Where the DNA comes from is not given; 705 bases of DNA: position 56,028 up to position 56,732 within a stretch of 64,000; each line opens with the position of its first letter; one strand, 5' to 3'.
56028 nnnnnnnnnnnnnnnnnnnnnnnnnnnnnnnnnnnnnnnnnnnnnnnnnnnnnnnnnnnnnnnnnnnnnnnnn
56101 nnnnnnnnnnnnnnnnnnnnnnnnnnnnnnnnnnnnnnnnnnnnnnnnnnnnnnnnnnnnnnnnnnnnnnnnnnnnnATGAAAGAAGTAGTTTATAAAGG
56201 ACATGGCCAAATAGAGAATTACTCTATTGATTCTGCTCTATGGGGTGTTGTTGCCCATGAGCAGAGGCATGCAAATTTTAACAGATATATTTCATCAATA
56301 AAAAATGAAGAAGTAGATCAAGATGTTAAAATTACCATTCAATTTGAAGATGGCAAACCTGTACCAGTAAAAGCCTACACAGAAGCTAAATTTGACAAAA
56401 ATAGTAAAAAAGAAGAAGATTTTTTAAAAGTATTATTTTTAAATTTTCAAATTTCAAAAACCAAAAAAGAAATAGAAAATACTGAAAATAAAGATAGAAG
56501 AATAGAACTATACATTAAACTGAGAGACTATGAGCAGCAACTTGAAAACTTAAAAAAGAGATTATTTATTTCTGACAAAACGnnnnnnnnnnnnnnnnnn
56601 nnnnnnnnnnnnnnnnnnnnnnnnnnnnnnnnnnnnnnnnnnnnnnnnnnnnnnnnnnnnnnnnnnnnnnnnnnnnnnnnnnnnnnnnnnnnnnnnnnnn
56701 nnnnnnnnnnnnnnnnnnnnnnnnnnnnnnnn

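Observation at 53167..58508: Six consecutive plus-strand genes of unknown function between nrdJ and fliS, including a GT9-like protein and a natural His6 protein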

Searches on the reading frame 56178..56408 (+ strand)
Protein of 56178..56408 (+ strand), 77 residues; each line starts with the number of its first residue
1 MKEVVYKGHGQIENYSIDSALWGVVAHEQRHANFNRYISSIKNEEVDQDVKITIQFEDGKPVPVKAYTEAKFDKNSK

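Call 75: search_protein_representatives(alignment_id=A5)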
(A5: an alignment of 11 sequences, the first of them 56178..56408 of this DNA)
Query: 11 sequences, 78 profile positions. Proteins with E-value up to 0.001 (for the whole library): 72; up to 1e-10: 16; up to 1e-30: 4. The best 72 are listed.
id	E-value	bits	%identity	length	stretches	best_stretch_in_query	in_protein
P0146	1.1e-34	134.9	-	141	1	1-77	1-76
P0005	2.0e-34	134.1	-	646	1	1-77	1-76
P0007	7.8e-34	132.2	-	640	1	1-77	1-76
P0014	4.7e-32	126.5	-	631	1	1-77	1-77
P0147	2.1e-20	89.1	-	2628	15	17-53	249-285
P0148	4.7e-18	81.6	-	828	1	1-72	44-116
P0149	8.4e-17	77.6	-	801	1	6-77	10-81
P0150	9.1e-16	74.3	-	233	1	6-76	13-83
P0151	8.8e-14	67.9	-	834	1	6-62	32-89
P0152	2.4e-13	66.5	-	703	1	3-74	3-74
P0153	4.3e-13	65.7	-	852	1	6-65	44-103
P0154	4.9e-12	62.3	-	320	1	4-76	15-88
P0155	8.5e-12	61.6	-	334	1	4-71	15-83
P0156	1.7e-11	60.6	-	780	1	4-76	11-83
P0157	2.8e-11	59.9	-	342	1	4-68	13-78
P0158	4.9e-11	59.1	-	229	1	7-75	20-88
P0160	2.4e-10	56.9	-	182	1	4-76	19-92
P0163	1.7e-09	54.2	-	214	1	5-72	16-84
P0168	9.4e-09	51.8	-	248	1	5-74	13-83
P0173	2.4e-08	50.5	-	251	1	4-77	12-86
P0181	6.7e-08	49.1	-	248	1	6-76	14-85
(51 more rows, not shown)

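Call 76: search_protein_families(library=pfam, proteins=[P0150, P0154, P0158, P0163, P0168, P0173, P0148, P0149, P0152, P0181], max_evalue=0.01)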
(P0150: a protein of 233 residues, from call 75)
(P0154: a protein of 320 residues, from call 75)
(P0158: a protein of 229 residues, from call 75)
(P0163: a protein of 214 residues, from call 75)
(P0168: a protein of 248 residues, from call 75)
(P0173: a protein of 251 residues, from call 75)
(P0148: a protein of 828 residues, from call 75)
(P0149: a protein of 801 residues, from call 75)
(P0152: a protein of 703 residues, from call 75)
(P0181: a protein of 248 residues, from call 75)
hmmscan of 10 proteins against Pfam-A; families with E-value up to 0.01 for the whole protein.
P0150 (233 aa): 0 families

P0154 (320 aa): 3 families
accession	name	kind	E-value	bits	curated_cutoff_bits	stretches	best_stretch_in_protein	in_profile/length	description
PF03961.19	FapA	-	0.0025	17.9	31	1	56-179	117-239/272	Flagellar Assembly Protein A beta solenoid domain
PF01435.24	Peptidase_M48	-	0.0066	16.7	20.3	0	32-67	64-99/186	Peptidase family M48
PF01920.25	Prefoldin_2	-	0.0076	16.6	27.6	0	130-167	56-93/106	Prefoldin subunit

P0158 (229 aa): 0 families

P0163 (214 aa): 0 families

P0168 (248 aa): 0 families

P0173 (251 aa): 2 families
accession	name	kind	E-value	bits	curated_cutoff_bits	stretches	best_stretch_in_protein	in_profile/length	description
PF24615.2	Spectrin_Anc-1_2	-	0.0013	19.4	28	1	123-185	12-69/105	Nuclear anchorage protein 1, spectrin repeat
PF09762.14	CCDC93_CC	-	0.005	16.3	30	1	25-188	52-210/429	CCDC93 coiled-coil domain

P0148 (828 aa): 3 families
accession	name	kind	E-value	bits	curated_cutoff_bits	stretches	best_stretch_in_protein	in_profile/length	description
PF07195.17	FliD_C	-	1.1e-16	61.5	25.4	1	568-789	3-195/236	Flagellar hook-associated protein 2 C-terminus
PF02465.23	FliD_N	-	0.00063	20.8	24.8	1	319-388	25-94/97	Flagellar hook-associated protein 2 N-terminus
PF07196.18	Flagellin_IN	-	0.0022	18.6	22.7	0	415-434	6-31/55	Flagellin hook IN motif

P0149 (801 aa): 2 families
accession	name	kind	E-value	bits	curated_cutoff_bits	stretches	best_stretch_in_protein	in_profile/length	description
PF07195.17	FliD_C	-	1.1e-22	81.1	25.4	1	543-793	2-218/236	Flagellar hook-associated protein 2 C-terminus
PF02465.23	FliD_N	-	0.00014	22.9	24.8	1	294-363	28-97/97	Flagellar hook-associated protein 2 N-terminus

P0152 (703 aa): 1 family
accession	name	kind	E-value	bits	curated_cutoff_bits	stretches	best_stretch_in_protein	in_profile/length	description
PF07195.17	FliD_C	-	6.8e-09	35.9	25.4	1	496-693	19-204/236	Flagellar hook-associated protein 2 C-terminus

P0181 (248 aa): 2 families
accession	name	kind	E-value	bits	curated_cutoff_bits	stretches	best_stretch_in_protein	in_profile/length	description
PF03961.19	FapA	-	0.0046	17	31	1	38-188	75-229/272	Flagellar Assembly Protein A beta solenoid domain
PF05531.17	NPV_P10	-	0.0084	17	29.8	0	118-142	38-62/75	Nucleopolyhedrovirus P10 protein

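Call 78: search_protein_families(library=ncbifam, proteins=[P0150, P0154, P0158, P0163, P0168, P0173, P0181, P0160, P0152, P0149], max_evalue=0.1)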
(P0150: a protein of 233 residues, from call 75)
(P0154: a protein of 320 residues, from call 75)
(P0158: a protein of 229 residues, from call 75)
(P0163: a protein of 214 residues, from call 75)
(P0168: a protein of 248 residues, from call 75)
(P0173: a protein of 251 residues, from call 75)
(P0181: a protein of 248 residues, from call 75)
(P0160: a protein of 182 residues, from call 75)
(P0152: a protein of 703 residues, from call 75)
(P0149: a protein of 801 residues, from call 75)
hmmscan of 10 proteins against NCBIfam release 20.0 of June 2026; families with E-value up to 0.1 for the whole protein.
P0150 (233 aa): 1 family
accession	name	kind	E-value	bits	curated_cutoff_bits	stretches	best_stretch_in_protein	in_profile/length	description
NF041201.1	recomb_XisF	equivalog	0.043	12.7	375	1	120-182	367-426/465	fdxN element excision recombinase XisF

P0154 (320 aa): 3 families
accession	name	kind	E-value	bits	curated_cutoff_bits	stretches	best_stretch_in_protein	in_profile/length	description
TIGR03930.1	WXG100_ESAT6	subfamily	0.048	13.9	44.85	0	133-176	8-51/90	WXG100 family type VII secretion target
TIGR00344.1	alaS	equivalog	0.05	11.8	457.05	1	126-251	699-824/847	alanine--tRNA ligase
NF045487.1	ASRP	equivalog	0.098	11.2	300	0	99-219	157-273/593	archaea-specific SMC-related protein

P0158 (229 aa): 1 family
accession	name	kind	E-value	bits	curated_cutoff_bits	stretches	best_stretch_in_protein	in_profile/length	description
TIGR01843.1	type_I_hlyD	subfamily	0.016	14.2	208.65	0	106-147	118-157/422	HlyD family type I secretion periplasmic adaptor subunit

P0163 (214 aa): 0 families

P0168 (248 aa): 1 family
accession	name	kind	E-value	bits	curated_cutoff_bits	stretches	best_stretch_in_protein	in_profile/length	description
NF052612.1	sll0565_fam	equivalog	0.042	14.2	50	0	98-139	32-72/106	sll0565 family protein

P0173 (251 aa): 4 families
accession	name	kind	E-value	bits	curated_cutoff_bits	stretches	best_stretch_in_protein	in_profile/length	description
NF045487.1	ASRP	equivalog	0.00041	19.1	300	1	110-179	389-458/593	archaea-specific SMC-related protein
NF002572.0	PRK02224.1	equivalog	0.005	15.2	1087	1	111-180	199-264/888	DNA double-strand break repair ATPase Rad50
TIGR04523.1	Mplasa_alph_rch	subfamily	0.019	12.9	270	1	124-178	484-538/745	helix-rich protein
NF033885.1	conj_TraP_IncI1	equivalog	0.027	14.2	135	1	83-175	53-146/217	conjugal transfer protein TraP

P0181 (248 aa): 3 families
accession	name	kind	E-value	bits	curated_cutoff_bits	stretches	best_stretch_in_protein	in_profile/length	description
TIGR03930.1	WXG100_ESAT6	subfamily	0.00045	20.4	44.85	1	92-144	29-80/90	WXG100 family type VII secretion target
NF033930.1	pneumo_PspA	exception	0.00067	18.5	850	1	30-185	204-357/659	pneumococcal surface protein A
NF058646.1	germin_YodN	equivalog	0.031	14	180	1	47-80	51-84/218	germination protein YodN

P0160 (182 aa): 0 families

P0152 (703 aa): 2 families
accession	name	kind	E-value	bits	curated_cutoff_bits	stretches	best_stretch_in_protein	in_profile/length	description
NF005281.0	PRK06798.1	equivalog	0.00042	19.4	375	1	261-341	82-162/440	flagellar hook-associated protein 2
NF005955.1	PRK08032.1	equivalog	0.023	13.7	387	0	517-549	264-296/465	flagellar filament capping protein FliD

P0149 (801 aa): 3 families
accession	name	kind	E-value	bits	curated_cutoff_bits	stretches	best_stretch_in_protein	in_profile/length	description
NF005188.0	PRK06664.1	equivalog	3.9e-19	68.5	469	2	540-725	388-561/661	flagellar hook-associated protein FliD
NF005281.0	PRK06798.1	equivalog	5e-16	58.7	375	2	485-675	169-344/440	flagellar hook-associated protein 2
NF005833.0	PRK07737.1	equivalog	3.6e-12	46.1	444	1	513-732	209-403/501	flagellar hook-associated protein 2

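Call 79: find_encoding_contigs(protein=P0168, flank=8000, max_places=2)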
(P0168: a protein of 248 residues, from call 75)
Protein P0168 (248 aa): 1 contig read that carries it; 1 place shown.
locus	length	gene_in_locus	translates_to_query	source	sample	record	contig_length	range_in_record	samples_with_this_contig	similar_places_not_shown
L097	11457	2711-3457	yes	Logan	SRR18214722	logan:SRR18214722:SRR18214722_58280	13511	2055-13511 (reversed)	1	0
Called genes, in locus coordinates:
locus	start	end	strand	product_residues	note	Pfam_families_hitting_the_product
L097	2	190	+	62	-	?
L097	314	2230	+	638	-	PF00669:Flagellin_N, PF00700:Flagellin_C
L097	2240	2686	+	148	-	PF02623:FliW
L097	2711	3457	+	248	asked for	-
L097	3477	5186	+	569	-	PF23914:TPR_CcmH_CycH (weak), PF13424:TPR_12 (weak), PF13432:TPR_16, PF00515:TPR_1, PF07719:TPR_2 (weak), PF13371:TPR_9 (weak), PF13414:TPR_11 (weak), PF13424:TPR_12 (weak), +12 more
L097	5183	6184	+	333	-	PF01073:3Beta_HSD, PF01370:Epimerase, PF02719:Polysacc_synt_2, PF04321:RmlD_sub_bind, PF16363:GDP_Man_Dehyd, PF13460:NAD_binding_10, PF07993:NAD_binding_4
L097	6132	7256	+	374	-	PF00155:Aminotran_1_2, PF01041:DegT_DnrJ_EryC1, PF00266:Aminotran_5 (faint), PF01053:Cys_Met_Meta_PP (weak), PF01212:Beta_elim_lyase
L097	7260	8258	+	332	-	PF02911:Formyl_trans_C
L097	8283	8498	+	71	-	-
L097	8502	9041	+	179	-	PF25087:GMPPB_C (faint), PF00132:Hexapep (faint), PF25084:LbH_EIF2B (weak), PF14602:Hexapep_2 (weak)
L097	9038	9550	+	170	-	-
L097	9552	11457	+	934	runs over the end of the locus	PF13424:TPR_12 (weak), PF00515:TPR_1, PF00535:Glycos_transf_2, PF13432:TPR_16 (weak), PF14559:TPR_19 (weak), PF00515:TPR_1 (weak), PF07719:TPR_2 (weak), PF13432:TPR_16, +20 more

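Call 80: find_encoding_contigs(protein=P0150, flank=8000, max_places=2)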
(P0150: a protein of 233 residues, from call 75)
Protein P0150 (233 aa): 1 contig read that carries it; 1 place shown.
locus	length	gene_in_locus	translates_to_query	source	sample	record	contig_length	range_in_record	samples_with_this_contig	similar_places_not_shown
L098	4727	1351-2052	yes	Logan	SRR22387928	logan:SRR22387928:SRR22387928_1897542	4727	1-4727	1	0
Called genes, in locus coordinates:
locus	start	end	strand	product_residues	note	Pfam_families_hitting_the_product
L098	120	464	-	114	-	PF12840:HTH_20, PF01022:HTH_5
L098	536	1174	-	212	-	PF01966:HD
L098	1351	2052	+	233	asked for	-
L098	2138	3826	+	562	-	PF07969:Amidohydro_3, PF01979:Amidohydro_1 (weak)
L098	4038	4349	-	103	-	-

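Call 81: find_encoding_contigs(protein=P0163, flank=8000, max_places=2)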
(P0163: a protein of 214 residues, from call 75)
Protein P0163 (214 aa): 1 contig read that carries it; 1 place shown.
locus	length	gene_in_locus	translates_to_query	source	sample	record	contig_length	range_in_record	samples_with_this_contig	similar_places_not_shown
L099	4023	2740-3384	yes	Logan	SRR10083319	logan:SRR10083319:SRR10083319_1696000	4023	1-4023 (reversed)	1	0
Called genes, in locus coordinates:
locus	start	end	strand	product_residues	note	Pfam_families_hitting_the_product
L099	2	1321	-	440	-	?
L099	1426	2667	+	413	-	PF00563:EAL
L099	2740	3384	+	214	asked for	-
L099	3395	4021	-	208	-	?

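Call 82: find_encoding_contigs(protein=P0173, flank=8000, max_places=2)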
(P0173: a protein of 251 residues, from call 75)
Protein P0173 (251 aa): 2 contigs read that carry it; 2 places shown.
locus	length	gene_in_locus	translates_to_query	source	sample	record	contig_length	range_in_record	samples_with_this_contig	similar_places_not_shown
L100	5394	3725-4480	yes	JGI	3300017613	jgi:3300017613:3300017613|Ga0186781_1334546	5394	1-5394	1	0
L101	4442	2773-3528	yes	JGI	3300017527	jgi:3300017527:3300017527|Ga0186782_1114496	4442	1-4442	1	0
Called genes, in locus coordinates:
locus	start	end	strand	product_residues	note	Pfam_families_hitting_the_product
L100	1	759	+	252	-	?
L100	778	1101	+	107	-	PF02599:CsrA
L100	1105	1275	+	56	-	-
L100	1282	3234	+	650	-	PF00669:Flagellin_N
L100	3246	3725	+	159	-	PF02623:FliW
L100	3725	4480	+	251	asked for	-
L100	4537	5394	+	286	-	?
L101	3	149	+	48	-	?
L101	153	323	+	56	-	-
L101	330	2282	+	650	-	PF00669:Flagellin_N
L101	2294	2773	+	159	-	PF02623:FliW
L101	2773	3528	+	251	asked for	-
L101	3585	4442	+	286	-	?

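Call 98: find_encoding_contigs(protein=P0149, flank=10000, max_places=2)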
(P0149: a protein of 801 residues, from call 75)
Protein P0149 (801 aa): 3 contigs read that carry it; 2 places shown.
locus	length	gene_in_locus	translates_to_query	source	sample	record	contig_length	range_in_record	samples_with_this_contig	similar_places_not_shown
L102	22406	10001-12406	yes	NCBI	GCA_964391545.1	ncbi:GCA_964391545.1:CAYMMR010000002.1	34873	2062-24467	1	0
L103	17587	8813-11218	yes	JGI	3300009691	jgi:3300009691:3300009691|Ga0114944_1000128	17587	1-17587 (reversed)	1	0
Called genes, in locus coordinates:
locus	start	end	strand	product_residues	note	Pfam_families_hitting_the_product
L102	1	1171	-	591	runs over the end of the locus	PF19864:Radical_SAM_N2, PF04055:Radical_SAM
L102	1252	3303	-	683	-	PF13717:Zn_ribbon_4, PF13719:Zn_ribbon_5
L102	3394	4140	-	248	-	-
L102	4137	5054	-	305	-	PF01973:MptE-like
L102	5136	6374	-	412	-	PF00460:Flg_bb_rod, PF22692:LlgE_F_G_D1, PF07559:FlgE_D2, PF06429:Flg_bbr_C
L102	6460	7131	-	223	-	PF03963:FlgD, PF13861:FLgD_tudor, PF13860:FlgD_ig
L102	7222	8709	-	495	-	PF02120:Flg_hook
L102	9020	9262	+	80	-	PF11823:Se_S_carrier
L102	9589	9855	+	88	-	-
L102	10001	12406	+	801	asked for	PF07195:FliD_C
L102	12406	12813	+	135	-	PF05130:FlgN, PF05400:FliT (weak)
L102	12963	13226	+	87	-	-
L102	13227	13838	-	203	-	PF03448:MgtE_N (weak)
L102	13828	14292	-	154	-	PF02050:FliJ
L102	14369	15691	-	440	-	PF00006:ATP-synt_ab, PF18269:T3SS_ATPase_C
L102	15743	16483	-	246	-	PF02108:FliH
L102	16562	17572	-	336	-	PF03448:MgtE_N (faint), PF14842:FliG_N, PF14841:FliG_M, PF14842:FliG_N, PF01706:FliG_C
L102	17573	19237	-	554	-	PF01514:YscJ_FliF, PF08345:YscJ_FliF_C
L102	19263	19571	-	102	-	PF02049:FliE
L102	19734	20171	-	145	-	PF00460:Flg_bb_rod, PF06429:Flg_bbr_C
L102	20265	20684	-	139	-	PF00460:Flg_bb_rod (weak)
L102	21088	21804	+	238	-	PF13549:ATP-grasp_5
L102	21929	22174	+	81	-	-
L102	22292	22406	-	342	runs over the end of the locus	PF03255:ACCA, PF01039:Carboxyl_trans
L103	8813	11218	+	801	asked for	PF07195:FliD_C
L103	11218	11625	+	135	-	PF05130:FlgN, PF05400:FliT (weak)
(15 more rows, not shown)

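Call 101: search_protein_families(library=pfam, proteins=[L102:12406-12813:+, L102:9589-9855:+, L102:12963-13226:+, L102:3394-4140:-, L102:4137-5054:-], max_evalue=0.1)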
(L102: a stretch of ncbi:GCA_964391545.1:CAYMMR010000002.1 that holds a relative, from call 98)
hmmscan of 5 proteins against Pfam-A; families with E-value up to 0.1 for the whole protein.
L102:12406-12813:+ (135 aa): 5 families
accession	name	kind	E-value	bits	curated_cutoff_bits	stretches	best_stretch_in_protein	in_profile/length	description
PF05130.17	FlgN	-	1.5e-12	48.6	30.5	1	2-124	3-143/147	FlgN protein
PF05400.18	FliT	-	0.00071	20.8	29.5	1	57-120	22-85/85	Flagellar protein FliT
PF01813.22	ATP-synt_D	-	0.016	15.5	25.7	1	9-89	5-86/196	ATP synthase subunit D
PF03735.19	ENT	-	0.025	15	28.5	0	12-59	8-55/71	ENT domain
PF06984.18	MRP-L47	-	0.041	14.4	27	1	41-84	43-86/87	Mitochondrial 39-S ribosomal protein L47 (MRP-L47)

L102:9589-9855:+ (88 aa): 0 families

L102:12963-13226:+ (87 aa): 0 families

L102:3394-4140:- (248 aa): 0 families

L102:4137-5054:- (305 aa): 1 family
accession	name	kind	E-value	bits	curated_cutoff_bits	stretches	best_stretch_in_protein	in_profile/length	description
PF01973.23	MptE-like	-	2.8e-39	135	34.6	1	25-196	2-170/171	6-hydroxymethylpterin diphosphokinase MptE-like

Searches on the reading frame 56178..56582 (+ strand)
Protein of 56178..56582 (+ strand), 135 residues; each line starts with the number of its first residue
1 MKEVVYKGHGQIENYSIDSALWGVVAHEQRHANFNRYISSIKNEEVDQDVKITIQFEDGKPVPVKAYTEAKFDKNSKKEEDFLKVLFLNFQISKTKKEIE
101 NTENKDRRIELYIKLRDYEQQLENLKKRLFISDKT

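Call 26: search_protein_families(library=pfam, proteins=[window:56178-56582:+], max_evalue=10)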
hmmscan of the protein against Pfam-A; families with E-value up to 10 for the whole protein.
seq(135 aa): 3 families
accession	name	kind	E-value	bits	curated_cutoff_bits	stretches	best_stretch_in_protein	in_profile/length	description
PF06764.17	DUF1223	-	0.12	12.8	30.7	1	29-118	86-168/202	Protein of unknown function (DUF1223)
PF18570.6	Nup54_57_C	-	0.16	12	25.6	1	115-128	8-21/29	NUP57/Nup54 C-terminal domain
PF03873.18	RseA_C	-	0.24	12.1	23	1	100-122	33-53/55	Anti sigma-E protein RseA, C-terminal domain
